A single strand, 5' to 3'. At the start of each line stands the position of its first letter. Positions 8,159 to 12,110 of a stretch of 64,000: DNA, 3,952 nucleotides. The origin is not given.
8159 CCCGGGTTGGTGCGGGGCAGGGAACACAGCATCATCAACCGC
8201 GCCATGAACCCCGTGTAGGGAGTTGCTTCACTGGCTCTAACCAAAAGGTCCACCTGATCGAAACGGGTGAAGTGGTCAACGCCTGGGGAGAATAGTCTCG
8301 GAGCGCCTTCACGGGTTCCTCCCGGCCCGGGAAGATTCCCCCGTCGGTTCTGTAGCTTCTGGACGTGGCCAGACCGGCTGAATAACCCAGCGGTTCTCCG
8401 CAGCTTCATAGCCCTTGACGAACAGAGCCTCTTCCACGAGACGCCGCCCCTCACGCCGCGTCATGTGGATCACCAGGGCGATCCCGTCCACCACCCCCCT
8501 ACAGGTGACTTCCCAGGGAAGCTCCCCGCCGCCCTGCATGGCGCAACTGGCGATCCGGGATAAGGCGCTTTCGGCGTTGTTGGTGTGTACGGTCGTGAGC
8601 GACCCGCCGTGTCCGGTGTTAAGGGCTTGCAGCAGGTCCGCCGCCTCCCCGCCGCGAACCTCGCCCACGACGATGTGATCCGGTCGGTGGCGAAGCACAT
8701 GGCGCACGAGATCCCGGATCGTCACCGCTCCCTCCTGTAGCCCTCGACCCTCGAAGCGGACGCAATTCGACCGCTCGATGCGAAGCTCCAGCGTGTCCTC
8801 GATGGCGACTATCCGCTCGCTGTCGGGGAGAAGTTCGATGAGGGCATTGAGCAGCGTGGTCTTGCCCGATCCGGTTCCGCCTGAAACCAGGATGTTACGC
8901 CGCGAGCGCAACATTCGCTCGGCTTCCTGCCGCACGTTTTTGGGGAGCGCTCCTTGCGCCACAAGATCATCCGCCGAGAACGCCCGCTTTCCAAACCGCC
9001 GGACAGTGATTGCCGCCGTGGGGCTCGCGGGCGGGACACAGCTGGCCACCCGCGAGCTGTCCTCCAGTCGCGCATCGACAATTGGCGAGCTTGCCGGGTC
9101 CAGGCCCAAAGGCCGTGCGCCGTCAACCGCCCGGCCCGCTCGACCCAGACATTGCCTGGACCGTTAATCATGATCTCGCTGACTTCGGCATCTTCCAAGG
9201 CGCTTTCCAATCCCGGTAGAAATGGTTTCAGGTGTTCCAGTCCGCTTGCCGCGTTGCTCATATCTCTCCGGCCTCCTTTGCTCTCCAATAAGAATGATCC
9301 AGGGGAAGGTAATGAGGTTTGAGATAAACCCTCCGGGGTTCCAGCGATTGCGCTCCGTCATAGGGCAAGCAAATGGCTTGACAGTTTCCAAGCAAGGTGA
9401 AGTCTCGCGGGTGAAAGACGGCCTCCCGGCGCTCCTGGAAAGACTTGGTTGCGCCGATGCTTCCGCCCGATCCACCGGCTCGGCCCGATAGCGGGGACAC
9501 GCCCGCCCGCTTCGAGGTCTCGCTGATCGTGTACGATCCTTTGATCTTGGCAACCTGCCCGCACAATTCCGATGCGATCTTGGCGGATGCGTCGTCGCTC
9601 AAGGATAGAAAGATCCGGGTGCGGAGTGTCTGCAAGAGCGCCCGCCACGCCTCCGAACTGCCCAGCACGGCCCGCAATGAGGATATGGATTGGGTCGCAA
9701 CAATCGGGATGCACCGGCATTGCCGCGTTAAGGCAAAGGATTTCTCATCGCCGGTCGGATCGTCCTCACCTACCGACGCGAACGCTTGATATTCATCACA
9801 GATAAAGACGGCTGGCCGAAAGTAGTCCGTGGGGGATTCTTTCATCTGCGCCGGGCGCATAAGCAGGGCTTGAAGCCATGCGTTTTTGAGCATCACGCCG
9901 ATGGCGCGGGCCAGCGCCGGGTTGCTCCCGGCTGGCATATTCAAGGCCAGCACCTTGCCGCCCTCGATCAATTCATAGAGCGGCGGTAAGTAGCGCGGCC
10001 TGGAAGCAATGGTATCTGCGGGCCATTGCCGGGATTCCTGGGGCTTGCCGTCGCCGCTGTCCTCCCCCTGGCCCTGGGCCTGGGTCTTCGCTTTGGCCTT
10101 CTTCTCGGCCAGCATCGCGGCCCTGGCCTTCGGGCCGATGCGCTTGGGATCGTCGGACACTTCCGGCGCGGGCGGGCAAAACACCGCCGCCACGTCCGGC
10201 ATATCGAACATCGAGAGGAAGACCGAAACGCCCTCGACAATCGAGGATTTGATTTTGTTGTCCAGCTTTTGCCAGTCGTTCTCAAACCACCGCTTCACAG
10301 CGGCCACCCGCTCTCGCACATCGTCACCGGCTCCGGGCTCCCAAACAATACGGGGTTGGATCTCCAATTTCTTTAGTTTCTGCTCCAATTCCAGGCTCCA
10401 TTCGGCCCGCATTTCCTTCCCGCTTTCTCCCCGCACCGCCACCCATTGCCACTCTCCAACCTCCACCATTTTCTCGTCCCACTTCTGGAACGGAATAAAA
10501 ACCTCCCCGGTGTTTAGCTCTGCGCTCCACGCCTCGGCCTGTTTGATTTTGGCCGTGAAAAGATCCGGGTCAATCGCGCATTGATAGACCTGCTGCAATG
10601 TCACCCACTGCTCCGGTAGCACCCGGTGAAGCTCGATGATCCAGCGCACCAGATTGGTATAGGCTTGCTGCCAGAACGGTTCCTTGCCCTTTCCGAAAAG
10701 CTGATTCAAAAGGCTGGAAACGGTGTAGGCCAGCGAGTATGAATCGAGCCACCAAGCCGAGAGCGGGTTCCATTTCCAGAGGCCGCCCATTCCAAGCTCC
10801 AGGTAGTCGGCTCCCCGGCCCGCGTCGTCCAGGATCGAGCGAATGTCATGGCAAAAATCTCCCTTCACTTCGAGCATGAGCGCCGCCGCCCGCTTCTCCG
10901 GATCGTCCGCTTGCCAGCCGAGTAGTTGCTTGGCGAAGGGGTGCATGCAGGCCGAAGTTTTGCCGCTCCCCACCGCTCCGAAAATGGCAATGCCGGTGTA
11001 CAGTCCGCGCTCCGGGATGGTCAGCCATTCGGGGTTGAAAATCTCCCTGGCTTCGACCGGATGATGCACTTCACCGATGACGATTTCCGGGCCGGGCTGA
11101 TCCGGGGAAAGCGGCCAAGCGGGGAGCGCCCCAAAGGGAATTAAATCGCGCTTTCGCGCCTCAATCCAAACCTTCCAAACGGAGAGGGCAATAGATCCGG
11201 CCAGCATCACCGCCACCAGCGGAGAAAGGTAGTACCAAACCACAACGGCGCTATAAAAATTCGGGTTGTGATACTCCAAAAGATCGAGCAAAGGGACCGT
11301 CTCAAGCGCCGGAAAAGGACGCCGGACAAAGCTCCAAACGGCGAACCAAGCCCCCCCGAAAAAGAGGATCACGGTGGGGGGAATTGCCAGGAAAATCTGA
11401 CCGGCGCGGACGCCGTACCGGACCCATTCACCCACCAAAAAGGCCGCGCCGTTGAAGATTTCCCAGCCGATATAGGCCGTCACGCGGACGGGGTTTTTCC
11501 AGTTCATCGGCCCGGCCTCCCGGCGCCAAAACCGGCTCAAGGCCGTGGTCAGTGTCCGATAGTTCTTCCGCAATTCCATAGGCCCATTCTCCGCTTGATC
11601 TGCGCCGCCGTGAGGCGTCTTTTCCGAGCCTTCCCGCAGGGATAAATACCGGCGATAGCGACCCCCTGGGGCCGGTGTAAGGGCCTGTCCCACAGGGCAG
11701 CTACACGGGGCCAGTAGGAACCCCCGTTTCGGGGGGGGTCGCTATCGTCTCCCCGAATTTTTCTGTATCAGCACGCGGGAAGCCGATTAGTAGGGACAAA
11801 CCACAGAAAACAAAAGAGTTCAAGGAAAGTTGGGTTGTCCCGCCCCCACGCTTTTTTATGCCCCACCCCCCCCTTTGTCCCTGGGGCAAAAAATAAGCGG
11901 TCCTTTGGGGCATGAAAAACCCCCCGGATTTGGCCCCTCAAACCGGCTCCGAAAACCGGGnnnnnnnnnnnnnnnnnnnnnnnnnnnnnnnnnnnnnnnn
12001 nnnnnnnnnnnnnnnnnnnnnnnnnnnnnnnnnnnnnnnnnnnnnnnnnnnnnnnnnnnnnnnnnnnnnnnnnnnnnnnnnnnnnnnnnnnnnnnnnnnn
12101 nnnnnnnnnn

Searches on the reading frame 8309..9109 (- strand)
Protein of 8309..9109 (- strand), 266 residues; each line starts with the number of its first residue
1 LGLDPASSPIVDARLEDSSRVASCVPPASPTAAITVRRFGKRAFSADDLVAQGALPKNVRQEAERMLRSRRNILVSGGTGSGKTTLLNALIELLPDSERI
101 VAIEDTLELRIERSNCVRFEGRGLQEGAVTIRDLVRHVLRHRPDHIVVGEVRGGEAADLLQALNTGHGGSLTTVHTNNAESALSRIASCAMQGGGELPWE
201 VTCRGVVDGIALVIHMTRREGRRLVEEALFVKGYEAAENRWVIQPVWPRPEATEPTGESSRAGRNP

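Call 24: search_protein_families(library=pfam, proteins=[window:8309-9109:-], max_evalue=0.01)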
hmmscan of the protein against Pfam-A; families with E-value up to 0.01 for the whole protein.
window:8309-9109:- (266 aa): 16 families
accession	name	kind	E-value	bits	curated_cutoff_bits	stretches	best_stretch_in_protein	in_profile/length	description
PF00437.27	T2SSE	-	1.5e-47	162.5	24.9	1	7-192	69-261/370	Type II/IV secretion system protein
PF13555.12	AAA_29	-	2.1e-05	24.6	27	1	68-94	20-46/61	P-loop containing region of AAA domain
PF13191.12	AAA_16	-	3.2e-05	24.9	32.6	1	62-117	15-64/167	AAA ATPase domain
PF01580.24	FtsK_SpoIIIE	-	5.4e-05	23.2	24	1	40-91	7-60/221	FtsK/SpoIIIE family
PF20720.3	nSTAND3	-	6.3e-05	23.2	27.2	1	60-106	7-54/155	Novel STAND NTPase 3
PF13401.12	AAA_22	-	7.6e-05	23.5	27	1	69-125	4-45/130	AAA domain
PF13245.12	AAA_19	-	0.00023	21.8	25.1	1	62-100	3-41/134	AAA domain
PF02492.25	cobW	-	0.00036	20.6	20.7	1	73-113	3-44/180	CobW/HypB/UreG, nucleotide-binding domain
PF03266.21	NTPase_1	-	0.00053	20.3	23.9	0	72-119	1-47/168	NTPase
PF00005.33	ABC_tran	-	0.00099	20.2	25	1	70-102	11-44/137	ABC transporter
PF13604.12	AAA_30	-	0.0034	17.6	27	0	63-97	10-45/191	AAA domain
PF12775.13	AAA_7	-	0.0044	17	25.8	0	64-99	27-62/181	P-loop containing dynein motor region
PF01078.27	Mg_chelatase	-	0.0046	16.8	20.3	1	70-106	22-58/207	Magnesium chelatase, subunit ChlI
PF25199.1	nSTAND_NTPase5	-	0.0065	16.7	34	0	68-100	39-72/145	Novel STAND NTPase 5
PF06414.18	Zeta_toxin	-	0.0084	16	22.3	0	72-105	18-52/199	Zeta toxin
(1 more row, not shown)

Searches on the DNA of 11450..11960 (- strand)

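Call 81: search_rna_families(source=window, start=11450, end=11960, threshold=evalue, max_evalue=5)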
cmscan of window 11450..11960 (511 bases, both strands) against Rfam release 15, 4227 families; matches with E-value up to 5: 1.
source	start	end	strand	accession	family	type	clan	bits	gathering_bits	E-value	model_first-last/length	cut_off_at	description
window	11853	11918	+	RF01047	HBV_epsilon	Cis-reg;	CL00104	20.4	45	0.21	1-61/61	no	HBV RNA encapsidation signal epsilon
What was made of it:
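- On Any Rfam RNA family: The only sub-threshold match over copy 2 is to HBV epsilon at E = 0.21 (call 81).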

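Call 82: search_dna_similar(query=window:11560-11930:-, collection=plasmids, mode=distant, max_evalue=1, max_rows=15)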
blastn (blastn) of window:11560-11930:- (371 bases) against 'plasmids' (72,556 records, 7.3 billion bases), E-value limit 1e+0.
Records with a match: 1; places in all: 1; records where one place covers at least 80% of the query: 0.
Best place of each record, by identity: 80-90% 1.
By first word of the organism name: Novosphingobium 1.
By predicted mobility (MOB-suite, as given by PLSDB): non-mobilizable 1.
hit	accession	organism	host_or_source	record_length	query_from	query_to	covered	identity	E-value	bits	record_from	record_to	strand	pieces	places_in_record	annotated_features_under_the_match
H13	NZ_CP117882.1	Novosphingobium sp. KACC 22771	Single cell,soil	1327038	317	350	9%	88.2%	1e-1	45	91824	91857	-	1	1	none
